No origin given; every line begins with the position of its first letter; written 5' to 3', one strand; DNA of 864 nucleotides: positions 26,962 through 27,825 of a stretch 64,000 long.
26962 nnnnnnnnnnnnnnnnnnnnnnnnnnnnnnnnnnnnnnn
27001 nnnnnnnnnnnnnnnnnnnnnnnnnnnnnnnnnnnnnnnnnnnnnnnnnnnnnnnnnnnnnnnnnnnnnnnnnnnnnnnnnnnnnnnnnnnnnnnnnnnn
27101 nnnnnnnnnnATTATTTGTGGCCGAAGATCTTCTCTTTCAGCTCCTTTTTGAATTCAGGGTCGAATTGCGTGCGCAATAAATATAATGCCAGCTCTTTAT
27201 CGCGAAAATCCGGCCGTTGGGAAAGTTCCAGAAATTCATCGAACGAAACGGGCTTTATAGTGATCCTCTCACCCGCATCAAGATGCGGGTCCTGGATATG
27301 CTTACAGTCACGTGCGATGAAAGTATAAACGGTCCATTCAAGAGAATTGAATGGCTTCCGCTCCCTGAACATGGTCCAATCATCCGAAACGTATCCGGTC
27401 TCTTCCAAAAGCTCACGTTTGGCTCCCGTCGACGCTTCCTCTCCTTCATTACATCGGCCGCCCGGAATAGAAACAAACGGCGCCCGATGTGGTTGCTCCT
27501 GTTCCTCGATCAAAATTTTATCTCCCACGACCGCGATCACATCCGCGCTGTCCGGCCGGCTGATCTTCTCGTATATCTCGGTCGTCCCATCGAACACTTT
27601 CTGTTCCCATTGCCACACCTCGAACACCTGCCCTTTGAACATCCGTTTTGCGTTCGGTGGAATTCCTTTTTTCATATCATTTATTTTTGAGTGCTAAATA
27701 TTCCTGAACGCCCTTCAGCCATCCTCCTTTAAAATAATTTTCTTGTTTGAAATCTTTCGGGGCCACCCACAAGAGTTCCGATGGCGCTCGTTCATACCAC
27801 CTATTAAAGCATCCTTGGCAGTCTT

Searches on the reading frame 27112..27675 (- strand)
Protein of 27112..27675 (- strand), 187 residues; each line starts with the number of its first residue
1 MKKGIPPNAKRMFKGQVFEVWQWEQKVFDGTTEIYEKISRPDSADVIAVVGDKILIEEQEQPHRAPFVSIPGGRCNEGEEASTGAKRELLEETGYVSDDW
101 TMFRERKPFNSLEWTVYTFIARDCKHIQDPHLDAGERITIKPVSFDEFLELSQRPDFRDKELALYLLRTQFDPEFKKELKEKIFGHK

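Call 48: search_protein_families(library=pfam, proteins=[window:27112-27675:-], max_evalue=0.001)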
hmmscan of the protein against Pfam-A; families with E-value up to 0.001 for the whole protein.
window:27112-27675:- (187 aa): 1 family
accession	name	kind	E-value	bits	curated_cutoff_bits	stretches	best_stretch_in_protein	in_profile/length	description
PF00293.34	NUDIX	-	8.5e-12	45.7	21.1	1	41-151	3-121/134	NUDIX domain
